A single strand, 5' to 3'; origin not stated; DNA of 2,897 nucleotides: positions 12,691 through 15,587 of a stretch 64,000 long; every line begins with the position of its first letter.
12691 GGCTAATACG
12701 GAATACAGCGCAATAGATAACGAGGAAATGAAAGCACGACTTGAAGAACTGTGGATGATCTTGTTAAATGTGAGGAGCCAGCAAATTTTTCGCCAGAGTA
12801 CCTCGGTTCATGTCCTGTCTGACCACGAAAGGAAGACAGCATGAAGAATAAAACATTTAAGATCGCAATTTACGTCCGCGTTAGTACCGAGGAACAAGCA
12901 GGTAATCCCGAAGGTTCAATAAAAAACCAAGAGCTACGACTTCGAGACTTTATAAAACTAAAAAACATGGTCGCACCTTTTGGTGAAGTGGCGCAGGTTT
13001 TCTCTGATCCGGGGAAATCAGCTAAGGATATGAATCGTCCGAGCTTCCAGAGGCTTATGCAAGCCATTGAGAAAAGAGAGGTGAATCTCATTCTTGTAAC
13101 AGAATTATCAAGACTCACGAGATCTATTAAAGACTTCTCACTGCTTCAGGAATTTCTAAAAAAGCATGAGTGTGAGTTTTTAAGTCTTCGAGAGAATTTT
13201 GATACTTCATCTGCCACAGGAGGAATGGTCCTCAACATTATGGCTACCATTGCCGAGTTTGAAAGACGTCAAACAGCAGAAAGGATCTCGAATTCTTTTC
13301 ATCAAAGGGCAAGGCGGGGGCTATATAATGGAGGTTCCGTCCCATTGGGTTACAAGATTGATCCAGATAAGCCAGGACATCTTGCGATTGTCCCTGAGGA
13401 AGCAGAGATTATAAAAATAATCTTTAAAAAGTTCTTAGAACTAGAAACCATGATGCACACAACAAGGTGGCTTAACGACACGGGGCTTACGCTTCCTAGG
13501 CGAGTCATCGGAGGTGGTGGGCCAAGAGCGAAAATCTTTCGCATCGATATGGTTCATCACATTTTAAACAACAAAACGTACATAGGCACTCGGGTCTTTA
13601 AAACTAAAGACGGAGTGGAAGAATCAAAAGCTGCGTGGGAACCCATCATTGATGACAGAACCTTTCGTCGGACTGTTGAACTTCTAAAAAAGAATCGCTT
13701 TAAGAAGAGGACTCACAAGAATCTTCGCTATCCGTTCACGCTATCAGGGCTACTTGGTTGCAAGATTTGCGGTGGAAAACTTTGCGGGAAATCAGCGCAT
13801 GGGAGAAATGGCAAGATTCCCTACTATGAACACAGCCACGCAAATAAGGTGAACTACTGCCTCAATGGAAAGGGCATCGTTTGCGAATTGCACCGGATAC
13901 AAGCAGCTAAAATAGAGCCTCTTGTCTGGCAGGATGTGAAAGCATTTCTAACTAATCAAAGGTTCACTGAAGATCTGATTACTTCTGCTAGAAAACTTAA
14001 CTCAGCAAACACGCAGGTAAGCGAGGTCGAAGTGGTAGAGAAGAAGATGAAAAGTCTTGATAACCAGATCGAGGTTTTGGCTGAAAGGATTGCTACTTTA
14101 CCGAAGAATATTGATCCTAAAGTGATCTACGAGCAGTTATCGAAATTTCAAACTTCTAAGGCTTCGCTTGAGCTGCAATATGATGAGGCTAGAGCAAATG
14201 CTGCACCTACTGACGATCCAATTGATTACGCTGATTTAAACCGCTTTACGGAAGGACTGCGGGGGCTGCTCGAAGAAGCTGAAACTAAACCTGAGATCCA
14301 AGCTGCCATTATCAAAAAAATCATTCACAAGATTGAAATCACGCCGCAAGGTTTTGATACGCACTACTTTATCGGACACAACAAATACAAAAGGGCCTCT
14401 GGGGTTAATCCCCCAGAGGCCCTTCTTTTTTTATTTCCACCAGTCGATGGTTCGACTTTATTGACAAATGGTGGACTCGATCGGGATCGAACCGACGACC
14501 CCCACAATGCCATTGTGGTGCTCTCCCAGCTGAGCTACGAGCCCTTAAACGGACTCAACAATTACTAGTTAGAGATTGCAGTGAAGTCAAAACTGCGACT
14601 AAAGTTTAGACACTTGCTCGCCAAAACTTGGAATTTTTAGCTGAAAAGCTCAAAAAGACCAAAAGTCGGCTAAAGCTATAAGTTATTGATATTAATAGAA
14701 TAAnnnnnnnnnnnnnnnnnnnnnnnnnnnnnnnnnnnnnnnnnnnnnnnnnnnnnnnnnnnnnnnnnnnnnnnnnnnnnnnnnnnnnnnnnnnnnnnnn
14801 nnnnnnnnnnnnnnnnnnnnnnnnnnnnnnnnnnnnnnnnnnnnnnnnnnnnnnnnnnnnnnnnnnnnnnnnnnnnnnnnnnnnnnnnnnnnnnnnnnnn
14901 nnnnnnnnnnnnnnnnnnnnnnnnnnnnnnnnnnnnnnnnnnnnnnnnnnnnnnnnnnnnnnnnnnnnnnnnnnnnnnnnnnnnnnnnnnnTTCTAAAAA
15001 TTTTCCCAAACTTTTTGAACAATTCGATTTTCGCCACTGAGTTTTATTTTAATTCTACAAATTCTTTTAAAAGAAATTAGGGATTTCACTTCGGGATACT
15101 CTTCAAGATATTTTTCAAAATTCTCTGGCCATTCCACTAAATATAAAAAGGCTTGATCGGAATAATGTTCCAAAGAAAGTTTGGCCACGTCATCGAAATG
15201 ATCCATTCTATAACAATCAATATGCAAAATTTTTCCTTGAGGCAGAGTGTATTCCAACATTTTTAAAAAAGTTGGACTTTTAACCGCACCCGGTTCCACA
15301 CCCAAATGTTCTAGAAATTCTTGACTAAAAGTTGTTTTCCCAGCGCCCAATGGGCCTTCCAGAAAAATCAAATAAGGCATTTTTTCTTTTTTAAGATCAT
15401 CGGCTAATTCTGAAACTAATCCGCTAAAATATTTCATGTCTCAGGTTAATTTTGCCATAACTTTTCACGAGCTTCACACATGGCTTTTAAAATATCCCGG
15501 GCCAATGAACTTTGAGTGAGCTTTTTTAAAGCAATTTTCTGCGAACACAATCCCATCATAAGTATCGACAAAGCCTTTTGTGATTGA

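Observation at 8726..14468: Compact serine-recombinase island (IME-like) wedged between norB and tRNA-Ala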

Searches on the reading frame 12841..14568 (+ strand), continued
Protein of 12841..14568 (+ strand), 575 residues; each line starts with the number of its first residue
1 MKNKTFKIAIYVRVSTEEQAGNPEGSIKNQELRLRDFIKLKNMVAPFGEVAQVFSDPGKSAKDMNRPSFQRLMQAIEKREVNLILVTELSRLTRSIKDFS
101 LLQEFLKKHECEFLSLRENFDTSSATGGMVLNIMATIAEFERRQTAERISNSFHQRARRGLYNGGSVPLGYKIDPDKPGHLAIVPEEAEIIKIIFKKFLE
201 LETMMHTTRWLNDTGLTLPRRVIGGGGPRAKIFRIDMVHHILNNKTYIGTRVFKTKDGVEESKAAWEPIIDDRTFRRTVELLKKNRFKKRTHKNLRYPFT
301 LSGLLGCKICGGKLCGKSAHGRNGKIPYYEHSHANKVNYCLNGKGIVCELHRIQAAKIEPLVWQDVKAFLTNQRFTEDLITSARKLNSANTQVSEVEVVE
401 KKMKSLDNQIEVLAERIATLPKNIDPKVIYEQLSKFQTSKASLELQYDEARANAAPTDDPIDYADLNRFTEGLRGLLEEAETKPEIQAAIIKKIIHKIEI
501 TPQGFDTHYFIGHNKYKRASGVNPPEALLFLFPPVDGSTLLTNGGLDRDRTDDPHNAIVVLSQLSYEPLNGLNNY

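Call 93: search_dna_similar(query=window:12841-14466:+, collection=plasmids, mode=protein, max_evalue=1e-20, max_rows=12)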
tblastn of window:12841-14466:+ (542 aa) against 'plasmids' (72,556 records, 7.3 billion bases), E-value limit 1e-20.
Records with a match: 81; places in all: 83; records where one place covers at least 80% of the query: 0.
Best place of each record, by identity: <60% 81.
By first word of the organism name: Ralstonia 54; Bacillus 8; Clostridioides 3; Staphylococcus 3; Vagococcus 2; Paraclostridium 2; Geobacillus 1; Anoxybacillus 1; Shinella 1; Subdoligranulum 1; and 5 more.
By predicted mobility (MOB-suite, as given by PLSDB): mobilizable 45; non-mobilizable 34; conjugative 2.
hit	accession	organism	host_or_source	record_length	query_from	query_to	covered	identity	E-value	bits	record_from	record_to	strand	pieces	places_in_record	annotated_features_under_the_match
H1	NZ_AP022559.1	Geobacillus subterraneus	-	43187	6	302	55%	34.1%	3e-28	127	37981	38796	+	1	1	recombinase family protein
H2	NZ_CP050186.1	Bacillus thuringiensis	cell culture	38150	6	286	52%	35.8%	5e-32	139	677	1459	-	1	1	recombinase family protein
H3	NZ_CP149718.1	Clostridioides difficile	-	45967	4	297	54%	33.3%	2e-32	140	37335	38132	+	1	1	recombinase family protein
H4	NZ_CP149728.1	Clostridioides difficile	Homo sapiens,single cell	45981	4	297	54%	33.3%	2e-32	140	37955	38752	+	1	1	recombinase family protein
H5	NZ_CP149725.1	Clostridioides difficile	Homo sapiens,single cell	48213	4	297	54%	33.3%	2e-32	140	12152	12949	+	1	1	recombinase family protein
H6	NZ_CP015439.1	Anoxybacillus amylolyticus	Microbial isolate,soil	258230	6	286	52%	33.9%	7e-26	120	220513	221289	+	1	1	recombinase family protein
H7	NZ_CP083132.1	Bacillus thuringiensis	whole organism,Biopesticide Novodor 3FC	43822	6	286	52%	33.0%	1e-30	134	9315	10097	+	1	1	recombinase family protein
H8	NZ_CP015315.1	Bacillus thuringiensis serovar morrisoni str. 4AA1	Tribolium castaneum,whole organism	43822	6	286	52%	33.0%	1e-30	134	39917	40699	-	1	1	recombinase family protein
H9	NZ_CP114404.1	Bacillus thuringiensis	liquid culture,Bacillus thuringiensis ...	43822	6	286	52%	33.0%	1e-30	134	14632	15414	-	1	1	recombinase family protein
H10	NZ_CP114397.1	Bacillus thuringiensis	liquid culture,Bacillus thuringiensis ...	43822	6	286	52%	33.0%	1e-30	134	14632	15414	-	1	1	recombinase family protein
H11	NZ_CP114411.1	Bacillus thuringiensis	liquid culture,Bacillus thuringiensis ...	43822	6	286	52%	33.0%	1e-30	134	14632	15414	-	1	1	recombinase family protein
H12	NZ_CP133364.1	Bacillus thuringiensis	Tenebrio molitor,liquid culture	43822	6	286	52%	33.0%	1e-30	134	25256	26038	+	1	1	recombinase family protein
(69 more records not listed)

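Call 94: search_protein_families(library=pfam, proteins=[L009:1343-1645:+], max_evalue=0.001)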
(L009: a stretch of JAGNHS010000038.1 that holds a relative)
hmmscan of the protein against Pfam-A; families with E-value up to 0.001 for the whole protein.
L009:1343-1645:+ (100 aa): 0 families

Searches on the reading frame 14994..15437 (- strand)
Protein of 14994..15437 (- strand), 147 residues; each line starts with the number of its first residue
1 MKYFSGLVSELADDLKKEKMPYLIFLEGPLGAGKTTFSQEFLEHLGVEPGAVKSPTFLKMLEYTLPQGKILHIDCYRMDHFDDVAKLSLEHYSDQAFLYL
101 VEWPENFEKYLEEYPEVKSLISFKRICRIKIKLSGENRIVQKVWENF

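Call 16: find_encoding_contigs(protein=window:14994-15437:-, flank=10000, max_places=6)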
Protein window:14994-15437:- (147 aa): 6 contigs read that carry it; 6 places shown.
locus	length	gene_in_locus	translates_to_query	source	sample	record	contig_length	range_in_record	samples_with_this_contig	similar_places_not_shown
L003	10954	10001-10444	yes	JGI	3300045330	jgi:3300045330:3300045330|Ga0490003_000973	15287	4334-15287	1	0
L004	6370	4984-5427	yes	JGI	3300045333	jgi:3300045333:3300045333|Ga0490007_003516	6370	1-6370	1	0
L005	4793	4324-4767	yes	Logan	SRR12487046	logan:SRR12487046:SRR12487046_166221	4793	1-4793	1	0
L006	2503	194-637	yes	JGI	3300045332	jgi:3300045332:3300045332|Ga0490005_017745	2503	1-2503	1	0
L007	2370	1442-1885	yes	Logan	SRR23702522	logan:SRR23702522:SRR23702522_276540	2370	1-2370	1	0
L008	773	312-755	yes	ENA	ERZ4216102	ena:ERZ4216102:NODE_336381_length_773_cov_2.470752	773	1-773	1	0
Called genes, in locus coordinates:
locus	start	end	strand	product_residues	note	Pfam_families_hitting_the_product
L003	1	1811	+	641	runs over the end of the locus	PF06480:FtsH_ext, PF06068:TIP49 (faint), PF00004:AAA, PF07728:AAA_5 (faint), PF17862:AAA_lid_3, PF01434:Peptidase_M41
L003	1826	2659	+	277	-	PF19293:CdaA_N (weak), PF02457:DAC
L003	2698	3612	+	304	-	PF07949:YbbR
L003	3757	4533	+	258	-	PF06103:DUF948 (weak)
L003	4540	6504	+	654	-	-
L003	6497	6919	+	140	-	-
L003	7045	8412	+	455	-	PF02878:PGM_PMM_I, PF02879:PGM_PMM_II, PF02880:PGM_PMM_III, PF00408:PGM_PMM_IV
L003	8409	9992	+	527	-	PF03853:YjeF_N, PF01256:Carb_kinase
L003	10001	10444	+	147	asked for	PF02367:TsaE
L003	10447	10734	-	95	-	-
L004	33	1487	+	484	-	-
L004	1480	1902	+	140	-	-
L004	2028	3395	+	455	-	PF02878:PGM_PMM_I, PF02879:PGM_PMM_II, PF02880:PGM_PMM_III, PF00408:PGM_PMM_IV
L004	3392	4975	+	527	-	PF03853:YjeF_N, PF01256:Carb_kinase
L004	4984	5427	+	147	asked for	PF02367:TsaE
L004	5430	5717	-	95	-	-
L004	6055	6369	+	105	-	?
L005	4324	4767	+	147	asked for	PF02367:TsaE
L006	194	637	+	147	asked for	PF02367:TsaE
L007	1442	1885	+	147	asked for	PF02367:TsaE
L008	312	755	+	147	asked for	PF02367:TsaE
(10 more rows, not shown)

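Call 94: search_protein_families(library=pfam, proteins=[L004:6055-6369:+], max_evalue=0.001)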
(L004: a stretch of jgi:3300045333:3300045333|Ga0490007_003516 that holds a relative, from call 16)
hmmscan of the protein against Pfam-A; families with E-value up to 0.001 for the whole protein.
L004:6055-6369:+ (105 aa): 2 families
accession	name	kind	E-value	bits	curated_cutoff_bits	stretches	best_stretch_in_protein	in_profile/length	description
PF00712.24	DNA_pol3_beta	-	2.8e-24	86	24.4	1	9-97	3-91/120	DNA polymerase III beta subunit, N-terminal domain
PF02767.21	DNA_pol3_beta_2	-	2.5e-06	28.2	27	1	11-98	2-92/116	DNA polymerase III beta subunit, central domain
